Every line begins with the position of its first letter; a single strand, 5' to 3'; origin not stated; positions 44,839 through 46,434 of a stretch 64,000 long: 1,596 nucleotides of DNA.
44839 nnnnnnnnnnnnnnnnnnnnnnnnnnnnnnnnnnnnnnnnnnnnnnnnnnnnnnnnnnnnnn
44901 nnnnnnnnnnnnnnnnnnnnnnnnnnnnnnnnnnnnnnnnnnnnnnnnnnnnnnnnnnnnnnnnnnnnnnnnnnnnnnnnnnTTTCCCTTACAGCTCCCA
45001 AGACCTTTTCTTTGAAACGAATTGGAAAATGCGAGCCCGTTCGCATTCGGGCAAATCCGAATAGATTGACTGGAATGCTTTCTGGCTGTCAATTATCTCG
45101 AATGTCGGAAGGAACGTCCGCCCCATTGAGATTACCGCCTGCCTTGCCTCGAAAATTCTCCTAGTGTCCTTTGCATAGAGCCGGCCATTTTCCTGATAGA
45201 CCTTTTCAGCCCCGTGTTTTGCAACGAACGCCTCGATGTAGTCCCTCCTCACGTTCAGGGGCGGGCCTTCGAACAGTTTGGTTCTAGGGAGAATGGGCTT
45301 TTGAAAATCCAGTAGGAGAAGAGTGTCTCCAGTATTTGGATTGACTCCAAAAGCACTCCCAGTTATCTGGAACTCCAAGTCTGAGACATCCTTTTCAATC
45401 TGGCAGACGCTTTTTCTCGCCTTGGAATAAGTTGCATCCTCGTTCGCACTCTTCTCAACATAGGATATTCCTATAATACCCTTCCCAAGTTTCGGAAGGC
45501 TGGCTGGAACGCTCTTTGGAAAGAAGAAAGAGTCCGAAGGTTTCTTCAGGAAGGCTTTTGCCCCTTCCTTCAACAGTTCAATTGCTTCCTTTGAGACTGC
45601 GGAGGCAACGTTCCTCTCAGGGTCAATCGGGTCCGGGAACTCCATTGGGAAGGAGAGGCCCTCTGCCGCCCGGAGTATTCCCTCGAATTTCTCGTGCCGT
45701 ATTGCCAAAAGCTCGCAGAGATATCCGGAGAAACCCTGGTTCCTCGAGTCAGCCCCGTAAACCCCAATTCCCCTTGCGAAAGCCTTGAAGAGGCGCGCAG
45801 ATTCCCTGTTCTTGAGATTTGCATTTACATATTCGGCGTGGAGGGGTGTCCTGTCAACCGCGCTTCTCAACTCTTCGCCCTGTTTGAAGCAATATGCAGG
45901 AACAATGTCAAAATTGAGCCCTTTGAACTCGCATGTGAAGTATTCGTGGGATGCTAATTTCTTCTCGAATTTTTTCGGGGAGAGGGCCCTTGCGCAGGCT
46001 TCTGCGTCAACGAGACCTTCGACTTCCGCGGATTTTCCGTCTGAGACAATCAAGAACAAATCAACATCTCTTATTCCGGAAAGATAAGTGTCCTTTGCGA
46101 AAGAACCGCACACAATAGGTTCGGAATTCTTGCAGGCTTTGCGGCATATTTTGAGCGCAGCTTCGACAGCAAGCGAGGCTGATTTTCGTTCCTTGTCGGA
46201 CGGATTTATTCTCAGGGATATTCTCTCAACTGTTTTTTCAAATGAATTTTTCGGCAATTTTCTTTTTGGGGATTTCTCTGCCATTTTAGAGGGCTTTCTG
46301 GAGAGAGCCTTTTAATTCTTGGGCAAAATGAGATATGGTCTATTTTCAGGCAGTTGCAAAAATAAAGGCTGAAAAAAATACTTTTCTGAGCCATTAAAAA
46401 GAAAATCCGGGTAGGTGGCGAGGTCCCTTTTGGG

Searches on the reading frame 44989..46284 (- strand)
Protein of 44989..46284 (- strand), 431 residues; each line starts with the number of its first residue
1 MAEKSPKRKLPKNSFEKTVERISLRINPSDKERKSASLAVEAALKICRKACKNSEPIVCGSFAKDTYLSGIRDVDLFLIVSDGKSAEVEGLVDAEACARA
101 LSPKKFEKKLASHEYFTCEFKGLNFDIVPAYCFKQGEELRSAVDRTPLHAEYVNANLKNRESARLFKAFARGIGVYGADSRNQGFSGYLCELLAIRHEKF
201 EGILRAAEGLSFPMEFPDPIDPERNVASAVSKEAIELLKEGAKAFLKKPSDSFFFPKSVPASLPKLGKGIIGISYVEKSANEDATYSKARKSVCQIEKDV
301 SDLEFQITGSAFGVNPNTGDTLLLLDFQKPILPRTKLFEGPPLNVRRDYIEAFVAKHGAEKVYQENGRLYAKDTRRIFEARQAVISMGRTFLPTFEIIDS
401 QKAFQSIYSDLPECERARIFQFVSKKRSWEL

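Call 18: search_protein_families(library=pfam, proteins=[window:44989-46284:-], max_evalue=0.001)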
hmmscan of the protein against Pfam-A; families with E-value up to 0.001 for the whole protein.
window:44989-46284:- (431 aa): 3 families
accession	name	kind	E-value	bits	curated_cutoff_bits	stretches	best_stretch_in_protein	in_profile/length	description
PF09249.16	tRNA_NucTransf2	-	1.6e-26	93.2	27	1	163-255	3-113/113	tRNA nucleotidyltransferase, second domain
PF21133.2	CAA_C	-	2.3e-11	44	22.2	1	268-385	3-117/144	CCA-adding enzyme, C-terminal domain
PF01909.29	NTP_transf_2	-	1.4e-08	35.5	21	1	44-149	5-93/93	Nucleotidyltransferase domain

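Call 21: find_homologous_proteins(query=window:44989-46284:-, max_evalue=1e-10)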
Query window:44989-46284:- (431 aa): 1225 proteins with E <= 1e-10 among 8000 candidates; the best 120 are listed.
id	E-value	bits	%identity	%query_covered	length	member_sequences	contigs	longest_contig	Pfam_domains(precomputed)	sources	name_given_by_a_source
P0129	1.9e-283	957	100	100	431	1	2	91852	PF21133.3,PF09249.17,PF01909.30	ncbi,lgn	-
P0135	4.1e-251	851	89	100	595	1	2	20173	PF21133.3,PF09249.17,PF01909.30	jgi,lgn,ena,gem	-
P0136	1.0e-245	833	86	100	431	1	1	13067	PF21133.3,PF09249.17,PF01909.30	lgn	-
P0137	1.6e-168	579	60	97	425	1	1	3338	PF21133.3,PF09249.17,PF01909.30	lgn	-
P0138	7.2e-163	560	59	96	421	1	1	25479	PF21133.3,PF09249.17,PF01909.30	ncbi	ncbi:MAG: nucleotidyltransferase domain-containing protein [archaeon]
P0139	4.3e-132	459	50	97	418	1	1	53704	PF21133.3,PF09249.17,PF01909.30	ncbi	-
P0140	8.0e-59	218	38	84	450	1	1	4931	PF21133.3,PF09249.17,PF18144.8,PF01909.30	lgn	-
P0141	1.2e-57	214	39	81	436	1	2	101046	PF21133.3,PF09249.17,PF01909.30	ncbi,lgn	-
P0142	1.1e-56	210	37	82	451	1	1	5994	PF21133.3,PF09249.17,PF18144.8,PF01909.30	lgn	-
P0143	7.0e-56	208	37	77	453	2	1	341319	PF21133.3,PF09249.17,PF01909.30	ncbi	-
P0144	1.6e-55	207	37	78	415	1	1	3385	PF21133.3,PF09249.17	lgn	-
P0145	3.3e-55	206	36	85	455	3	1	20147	PF21133.3,PF09249.17,PF01909.30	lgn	-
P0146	2.1e-54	203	36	84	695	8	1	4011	PF21133.3,PF09249.17,PF01569.28,PF14378.13,PF01909.30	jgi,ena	-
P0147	3.2e-52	196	36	85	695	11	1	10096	PF21133.3,PF09249.17,PF01569.28,PF14378.13,PF01909.30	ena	-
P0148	8.1e-52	195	33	84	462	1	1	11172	PF21133.3,PF09249.17,PF01909.30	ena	-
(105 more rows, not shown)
